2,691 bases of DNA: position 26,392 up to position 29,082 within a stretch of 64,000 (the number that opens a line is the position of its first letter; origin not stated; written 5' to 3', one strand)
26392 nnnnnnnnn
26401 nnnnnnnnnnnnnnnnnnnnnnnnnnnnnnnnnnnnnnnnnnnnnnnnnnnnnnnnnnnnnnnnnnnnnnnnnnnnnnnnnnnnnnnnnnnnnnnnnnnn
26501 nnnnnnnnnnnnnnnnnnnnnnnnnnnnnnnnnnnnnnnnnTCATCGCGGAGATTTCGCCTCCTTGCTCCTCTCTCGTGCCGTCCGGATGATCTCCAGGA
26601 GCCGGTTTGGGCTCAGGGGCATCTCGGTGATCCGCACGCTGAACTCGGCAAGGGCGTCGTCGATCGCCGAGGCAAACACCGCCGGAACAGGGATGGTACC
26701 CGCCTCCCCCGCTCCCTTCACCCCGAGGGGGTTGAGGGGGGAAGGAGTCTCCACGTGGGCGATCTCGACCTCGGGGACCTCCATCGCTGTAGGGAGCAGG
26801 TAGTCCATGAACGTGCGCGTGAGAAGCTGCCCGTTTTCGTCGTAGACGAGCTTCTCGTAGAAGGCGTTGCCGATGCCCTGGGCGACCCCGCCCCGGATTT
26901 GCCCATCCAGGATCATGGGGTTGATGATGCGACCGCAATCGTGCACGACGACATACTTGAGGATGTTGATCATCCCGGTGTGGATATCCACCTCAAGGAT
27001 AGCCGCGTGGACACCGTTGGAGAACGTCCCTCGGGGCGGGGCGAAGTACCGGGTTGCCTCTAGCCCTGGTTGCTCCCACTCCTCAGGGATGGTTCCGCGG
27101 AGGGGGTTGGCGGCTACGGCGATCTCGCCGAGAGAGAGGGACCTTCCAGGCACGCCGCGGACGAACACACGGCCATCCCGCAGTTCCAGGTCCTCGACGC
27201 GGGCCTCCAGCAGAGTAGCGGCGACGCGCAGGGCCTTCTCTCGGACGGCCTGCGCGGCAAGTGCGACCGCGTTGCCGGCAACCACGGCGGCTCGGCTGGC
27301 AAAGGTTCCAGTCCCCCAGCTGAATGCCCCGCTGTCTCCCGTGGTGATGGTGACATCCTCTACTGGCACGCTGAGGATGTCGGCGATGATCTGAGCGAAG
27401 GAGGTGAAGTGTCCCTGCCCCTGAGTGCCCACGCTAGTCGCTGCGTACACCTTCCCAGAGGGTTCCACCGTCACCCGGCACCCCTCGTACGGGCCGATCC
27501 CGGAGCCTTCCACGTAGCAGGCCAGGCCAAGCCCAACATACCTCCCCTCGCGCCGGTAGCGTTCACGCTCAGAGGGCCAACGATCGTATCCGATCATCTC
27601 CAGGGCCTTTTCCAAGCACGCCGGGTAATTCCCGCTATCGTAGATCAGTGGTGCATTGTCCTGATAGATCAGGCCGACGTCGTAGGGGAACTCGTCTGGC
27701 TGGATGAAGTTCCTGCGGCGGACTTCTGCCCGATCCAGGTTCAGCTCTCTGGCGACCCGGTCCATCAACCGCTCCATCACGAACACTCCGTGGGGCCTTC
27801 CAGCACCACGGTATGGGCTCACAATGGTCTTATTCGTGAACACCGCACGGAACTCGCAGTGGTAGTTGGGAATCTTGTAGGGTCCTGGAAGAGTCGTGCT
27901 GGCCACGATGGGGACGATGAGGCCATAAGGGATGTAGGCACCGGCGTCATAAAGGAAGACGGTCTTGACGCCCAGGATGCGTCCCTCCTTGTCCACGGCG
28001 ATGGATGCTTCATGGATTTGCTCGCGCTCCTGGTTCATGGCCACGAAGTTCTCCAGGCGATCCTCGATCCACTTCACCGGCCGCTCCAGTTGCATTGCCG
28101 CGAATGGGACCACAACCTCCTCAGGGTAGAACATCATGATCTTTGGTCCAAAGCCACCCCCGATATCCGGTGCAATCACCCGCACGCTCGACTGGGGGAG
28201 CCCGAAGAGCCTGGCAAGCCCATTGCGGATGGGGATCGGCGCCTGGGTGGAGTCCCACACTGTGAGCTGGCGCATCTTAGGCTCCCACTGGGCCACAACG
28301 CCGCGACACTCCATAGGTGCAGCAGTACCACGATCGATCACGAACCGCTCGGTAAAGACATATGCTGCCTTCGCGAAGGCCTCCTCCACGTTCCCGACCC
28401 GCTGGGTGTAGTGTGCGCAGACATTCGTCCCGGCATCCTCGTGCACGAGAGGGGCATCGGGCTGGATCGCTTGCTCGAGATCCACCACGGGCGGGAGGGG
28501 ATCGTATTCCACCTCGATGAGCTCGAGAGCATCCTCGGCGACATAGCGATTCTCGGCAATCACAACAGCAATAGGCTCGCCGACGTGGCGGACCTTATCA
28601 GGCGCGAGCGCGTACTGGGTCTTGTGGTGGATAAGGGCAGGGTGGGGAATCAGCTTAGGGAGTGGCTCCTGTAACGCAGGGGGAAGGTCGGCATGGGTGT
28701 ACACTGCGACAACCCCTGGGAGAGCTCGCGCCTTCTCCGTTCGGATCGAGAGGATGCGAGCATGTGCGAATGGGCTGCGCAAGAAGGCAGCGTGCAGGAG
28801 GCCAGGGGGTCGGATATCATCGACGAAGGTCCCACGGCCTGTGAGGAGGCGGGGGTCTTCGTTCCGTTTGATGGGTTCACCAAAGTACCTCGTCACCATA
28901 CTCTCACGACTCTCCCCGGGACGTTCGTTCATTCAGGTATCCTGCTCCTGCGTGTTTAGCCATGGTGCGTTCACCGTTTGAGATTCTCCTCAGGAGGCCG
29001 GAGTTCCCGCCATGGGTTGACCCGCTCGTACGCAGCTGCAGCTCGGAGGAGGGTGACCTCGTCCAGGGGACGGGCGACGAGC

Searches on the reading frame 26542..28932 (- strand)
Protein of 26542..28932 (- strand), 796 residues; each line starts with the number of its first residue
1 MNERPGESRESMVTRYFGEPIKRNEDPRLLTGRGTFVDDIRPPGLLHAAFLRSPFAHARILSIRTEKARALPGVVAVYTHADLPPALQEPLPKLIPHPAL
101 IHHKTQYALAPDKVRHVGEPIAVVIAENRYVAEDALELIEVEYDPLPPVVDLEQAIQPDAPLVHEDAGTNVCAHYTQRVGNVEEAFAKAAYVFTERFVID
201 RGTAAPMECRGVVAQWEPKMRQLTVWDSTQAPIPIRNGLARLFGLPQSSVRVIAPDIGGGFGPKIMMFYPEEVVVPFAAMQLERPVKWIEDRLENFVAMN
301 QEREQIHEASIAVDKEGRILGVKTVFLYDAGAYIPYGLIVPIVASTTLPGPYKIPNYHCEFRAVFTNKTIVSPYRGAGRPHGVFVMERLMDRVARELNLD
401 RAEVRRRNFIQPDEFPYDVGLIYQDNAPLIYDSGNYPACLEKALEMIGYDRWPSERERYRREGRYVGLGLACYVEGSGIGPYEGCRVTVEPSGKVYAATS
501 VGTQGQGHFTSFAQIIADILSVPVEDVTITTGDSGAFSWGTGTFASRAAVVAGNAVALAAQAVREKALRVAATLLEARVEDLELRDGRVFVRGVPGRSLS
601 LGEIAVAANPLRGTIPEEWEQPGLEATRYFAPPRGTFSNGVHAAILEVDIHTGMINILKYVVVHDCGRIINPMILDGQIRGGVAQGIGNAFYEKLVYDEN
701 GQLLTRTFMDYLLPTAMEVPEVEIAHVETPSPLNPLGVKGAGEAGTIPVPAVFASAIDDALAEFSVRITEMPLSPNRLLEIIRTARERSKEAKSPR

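Call 79: search_protein_families(library=pfam, proteins=[window:26542-28932:-], max_evalue=0.00001)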
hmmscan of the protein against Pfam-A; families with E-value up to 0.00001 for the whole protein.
window:26542-28932:- (796 aa): 3 families
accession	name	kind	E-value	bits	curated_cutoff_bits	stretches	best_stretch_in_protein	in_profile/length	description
PF20256.3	MoCoBD_2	-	2.7e-86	290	27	1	442-720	1-283/283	Molybdopterin cofactor-binding domain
PF02738.23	MoCoBD_1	-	5.9e-84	281.4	27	1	163-409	1-244/244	Molybdopterin cofactor-binding domain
PF01315.27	Ald_Xan_dh_C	-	1.4e-31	109.5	31.3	1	31-147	1-110/110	Aldehyde oxidase and xanthine dehydrogenase, a/b hammerhead domain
